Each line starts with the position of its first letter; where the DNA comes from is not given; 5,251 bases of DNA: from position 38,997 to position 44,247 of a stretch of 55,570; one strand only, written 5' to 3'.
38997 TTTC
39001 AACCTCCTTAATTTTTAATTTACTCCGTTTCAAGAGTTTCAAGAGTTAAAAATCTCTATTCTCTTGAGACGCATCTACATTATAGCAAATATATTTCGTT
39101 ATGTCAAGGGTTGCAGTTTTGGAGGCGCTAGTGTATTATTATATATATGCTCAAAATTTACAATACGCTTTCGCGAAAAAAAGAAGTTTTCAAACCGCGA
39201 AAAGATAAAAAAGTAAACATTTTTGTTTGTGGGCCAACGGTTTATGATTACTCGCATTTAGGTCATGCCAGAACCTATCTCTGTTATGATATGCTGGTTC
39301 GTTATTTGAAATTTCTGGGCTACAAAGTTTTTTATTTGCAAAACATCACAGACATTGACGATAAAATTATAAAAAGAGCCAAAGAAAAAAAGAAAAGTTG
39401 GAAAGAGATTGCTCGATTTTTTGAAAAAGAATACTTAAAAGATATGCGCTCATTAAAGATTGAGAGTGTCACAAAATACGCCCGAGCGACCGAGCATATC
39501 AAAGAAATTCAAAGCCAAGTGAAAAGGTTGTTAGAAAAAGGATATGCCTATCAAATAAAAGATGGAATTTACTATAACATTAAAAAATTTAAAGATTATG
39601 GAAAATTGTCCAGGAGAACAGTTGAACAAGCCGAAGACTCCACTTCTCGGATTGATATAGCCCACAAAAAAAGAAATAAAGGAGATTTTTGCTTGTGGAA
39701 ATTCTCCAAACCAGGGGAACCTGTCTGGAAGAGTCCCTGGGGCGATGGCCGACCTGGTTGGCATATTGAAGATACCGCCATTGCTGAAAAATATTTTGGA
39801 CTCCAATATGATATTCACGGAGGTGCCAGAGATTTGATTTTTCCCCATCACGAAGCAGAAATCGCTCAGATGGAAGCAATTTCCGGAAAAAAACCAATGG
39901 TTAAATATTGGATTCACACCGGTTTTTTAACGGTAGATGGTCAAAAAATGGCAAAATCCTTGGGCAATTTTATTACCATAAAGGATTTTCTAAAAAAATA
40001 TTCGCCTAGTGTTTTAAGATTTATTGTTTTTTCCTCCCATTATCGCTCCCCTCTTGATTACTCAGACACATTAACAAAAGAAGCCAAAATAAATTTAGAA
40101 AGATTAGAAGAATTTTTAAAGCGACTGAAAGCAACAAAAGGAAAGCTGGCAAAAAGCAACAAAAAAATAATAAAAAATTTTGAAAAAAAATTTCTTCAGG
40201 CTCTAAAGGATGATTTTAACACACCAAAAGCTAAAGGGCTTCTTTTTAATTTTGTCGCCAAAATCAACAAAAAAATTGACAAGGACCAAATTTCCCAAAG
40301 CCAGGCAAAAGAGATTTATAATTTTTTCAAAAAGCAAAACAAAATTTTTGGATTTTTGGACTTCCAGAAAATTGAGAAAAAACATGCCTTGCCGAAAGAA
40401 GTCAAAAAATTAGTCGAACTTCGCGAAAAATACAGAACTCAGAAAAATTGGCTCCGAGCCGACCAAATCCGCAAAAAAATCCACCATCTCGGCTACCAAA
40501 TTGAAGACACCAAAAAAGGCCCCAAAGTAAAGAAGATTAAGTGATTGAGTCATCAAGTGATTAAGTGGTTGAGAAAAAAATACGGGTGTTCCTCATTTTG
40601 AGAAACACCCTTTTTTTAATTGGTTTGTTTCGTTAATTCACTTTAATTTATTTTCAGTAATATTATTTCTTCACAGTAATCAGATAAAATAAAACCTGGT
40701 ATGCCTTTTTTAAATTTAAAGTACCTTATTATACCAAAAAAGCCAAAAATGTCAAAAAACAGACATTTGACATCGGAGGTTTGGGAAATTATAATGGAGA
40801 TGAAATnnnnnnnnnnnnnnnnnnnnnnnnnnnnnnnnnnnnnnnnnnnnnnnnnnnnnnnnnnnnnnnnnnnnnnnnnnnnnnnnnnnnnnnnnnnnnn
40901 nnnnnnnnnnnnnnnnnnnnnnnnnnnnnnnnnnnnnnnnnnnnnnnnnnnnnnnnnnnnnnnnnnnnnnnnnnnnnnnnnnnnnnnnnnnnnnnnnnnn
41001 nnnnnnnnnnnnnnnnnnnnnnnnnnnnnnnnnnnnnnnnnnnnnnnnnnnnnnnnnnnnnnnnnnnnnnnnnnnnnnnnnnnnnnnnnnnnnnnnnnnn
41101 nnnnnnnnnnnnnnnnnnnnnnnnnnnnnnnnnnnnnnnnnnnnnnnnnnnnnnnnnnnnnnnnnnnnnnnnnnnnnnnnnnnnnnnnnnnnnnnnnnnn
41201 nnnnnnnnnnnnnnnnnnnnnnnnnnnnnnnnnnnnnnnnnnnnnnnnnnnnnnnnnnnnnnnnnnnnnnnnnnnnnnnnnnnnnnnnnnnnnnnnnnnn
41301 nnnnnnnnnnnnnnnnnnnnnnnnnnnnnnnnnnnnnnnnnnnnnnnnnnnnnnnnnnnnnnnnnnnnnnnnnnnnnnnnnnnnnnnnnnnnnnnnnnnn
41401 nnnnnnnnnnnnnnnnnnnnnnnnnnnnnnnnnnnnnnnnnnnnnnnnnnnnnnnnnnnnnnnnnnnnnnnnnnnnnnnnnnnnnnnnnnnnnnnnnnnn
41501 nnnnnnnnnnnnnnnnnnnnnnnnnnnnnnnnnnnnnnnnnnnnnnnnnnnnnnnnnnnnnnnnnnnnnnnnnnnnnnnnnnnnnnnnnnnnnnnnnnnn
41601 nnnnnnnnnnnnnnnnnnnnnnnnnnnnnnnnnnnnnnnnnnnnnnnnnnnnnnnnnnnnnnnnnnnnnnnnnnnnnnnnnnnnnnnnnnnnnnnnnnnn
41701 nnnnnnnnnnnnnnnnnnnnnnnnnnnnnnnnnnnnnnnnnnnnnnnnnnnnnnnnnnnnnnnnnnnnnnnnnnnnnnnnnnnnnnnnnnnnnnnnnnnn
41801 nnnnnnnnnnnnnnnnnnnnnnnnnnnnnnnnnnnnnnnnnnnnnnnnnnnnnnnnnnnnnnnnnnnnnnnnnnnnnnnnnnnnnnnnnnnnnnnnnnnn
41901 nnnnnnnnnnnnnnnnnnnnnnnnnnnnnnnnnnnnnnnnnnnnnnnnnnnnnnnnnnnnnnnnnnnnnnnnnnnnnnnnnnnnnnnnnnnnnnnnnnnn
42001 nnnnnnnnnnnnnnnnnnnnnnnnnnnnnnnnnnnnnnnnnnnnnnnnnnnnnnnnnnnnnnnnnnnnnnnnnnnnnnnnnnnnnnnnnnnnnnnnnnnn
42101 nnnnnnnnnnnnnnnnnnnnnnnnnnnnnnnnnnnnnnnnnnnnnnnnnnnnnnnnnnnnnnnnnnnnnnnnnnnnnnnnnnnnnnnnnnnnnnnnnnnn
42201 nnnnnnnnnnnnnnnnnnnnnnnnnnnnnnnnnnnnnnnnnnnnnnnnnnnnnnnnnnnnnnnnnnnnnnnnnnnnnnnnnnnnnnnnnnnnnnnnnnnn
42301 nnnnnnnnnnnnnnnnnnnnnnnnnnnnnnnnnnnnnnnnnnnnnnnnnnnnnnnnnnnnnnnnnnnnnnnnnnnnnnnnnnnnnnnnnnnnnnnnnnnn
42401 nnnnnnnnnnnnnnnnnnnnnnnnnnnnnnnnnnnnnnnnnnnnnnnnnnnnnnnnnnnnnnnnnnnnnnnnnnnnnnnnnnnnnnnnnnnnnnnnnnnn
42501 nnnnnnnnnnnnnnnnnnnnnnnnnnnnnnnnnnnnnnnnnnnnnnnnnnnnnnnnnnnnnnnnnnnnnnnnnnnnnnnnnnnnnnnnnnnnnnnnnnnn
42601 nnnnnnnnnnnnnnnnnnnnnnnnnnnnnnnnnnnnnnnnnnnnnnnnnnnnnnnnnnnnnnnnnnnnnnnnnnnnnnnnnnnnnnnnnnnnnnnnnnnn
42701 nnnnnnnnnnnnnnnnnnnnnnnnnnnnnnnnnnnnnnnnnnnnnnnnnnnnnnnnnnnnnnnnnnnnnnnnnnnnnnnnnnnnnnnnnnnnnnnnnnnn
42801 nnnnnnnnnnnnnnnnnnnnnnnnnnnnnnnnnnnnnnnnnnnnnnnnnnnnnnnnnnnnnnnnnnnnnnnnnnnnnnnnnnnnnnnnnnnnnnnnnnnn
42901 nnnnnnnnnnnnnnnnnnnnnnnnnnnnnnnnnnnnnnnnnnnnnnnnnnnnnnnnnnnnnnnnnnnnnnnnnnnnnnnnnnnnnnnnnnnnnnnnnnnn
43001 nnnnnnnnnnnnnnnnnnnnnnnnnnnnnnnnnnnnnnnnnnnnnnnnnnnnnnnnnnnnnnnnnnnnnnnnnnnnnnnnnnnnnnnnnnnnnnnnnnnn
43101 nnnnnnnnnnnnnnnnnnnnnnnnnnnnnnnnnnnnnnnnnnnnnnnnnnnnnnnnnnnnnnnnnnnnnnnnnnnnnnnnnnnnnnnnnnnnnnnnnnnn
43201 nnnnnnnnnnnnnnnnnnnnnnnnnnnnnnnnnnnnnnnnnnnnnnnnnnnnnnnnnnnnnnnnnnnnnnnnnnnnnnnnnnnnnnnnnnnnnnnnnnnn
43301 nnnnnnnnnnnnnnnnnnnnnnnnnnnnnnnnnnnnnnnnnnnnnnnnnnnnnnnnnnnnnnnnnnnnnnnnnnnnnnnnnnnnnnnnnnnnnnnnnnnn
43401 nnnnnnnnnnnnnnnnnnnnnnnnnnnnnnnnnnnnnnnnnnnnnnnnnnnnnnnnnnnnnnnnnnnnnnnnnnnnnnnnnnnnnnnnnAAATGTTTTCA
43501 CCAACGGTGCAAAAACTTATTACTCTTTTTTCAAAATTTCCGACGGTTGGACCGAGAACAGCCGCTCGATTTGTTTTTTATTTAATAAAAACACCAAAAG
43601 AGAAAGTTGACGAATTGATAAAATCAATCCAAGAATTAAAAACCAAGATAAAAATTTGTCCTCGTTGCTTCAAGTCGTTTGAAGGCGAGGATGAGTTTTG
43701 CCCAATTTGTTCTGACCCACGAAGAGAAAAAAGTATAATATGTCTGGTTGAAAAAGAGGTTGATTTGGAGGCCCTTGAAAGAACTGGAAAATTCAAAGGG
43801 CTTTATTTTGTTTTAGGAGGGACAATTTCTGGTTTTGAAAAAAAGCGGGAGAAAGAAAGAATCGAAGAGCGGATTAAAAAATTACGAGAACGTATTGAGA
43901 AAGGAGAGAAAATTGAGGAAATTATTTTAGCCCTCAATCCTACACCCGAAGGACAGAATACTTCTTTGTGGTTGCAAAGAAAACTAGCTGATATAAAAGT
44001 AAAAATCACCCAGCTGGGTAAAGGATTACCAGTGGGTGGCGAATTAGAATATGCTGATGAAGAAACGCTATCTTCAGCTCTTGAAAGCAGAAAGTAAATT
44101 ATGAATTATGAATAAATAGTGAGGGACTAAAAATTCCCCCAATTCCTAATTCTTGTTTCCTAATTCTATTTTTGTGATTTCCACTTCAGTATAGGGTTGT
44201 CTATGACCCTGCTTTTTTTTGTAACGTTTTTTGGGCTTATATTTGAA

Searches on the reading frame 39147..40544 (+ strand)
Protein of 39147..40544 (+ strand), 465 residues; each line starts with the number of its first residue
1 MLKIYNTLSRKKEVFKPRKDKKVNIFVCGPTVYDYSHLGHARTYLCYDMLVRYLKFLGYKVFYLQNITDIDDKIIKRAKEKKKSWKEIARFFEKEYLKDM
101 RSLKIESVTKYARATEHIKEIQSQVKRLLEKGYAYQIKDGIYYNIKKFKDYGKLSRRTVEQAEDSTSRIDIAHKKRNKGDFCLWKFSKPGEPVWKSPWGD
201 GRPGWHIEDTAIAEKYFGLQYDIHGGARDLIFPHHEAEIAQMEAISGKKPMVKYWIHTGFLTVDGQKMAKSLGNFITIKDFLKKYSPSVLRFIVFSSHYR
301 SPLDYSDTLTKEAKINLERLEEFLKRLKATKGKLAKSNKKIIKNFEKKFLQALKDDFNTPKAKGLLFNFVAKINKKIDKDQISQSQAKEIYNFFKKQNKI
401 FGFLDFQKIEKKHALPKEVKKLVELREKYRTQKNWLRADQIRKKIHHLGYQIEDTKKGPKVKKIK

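Call 79: search_protein_families(library=pfam, proteins=[window:39147-40544:+], max_evalue=0.00001)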
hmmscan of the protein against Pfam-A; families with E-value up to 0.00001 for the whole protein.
window:39147-40544:+ (465 aa): 4 families
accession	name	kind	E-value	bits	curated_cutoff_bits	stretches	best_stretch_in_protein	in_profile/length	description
PF01406.26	tRNA-synt_1e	-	2.2e-121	405.3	27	1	15-314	2-300/301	tRNA synthetases class I (C) catalytic domain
PF09334.17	tRNA-synt_1g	-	5.9e-17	62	20.1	2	34-147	12-126/391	tRNA synthetases class I (M)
PF09190.17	DALR_2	-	1.4e-11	45.2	22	1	348-404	1-56/57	DALR domain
PF00133.28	tRNA-synt_1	-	1.1e-10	41.4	22.7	1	229-301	337-409/414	tRNA synthetases class I (I, L, M and V)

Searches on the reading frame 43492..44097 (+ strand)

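Call 79: search_protein_families(library=pfam, proteins=[window:43492-44097:+], max_evalue=0.00001)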
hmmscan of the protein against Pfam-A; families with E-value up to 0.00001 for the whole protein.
window:43492-44097:+ (201 aa): 4 families
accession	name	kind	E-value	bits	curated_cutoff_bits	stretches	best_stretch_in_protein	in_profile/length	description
PF13662.12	Toprim_4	-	9.2e-18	64.7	25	1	82-175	2-84/85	Toprim domain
PF21175.2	RecR_C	-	1.4e-11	44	22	1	178-201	1-24/24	RecR, C-terminal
PF21176.3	RecR_HhH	-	8.2e-10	38.8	27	1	6-48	1-43/45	RecR, helix-hairpin-helix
PF01751.28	Toprim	-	1e-09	38.9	23.1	1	83-174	2-95/96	Toprim domain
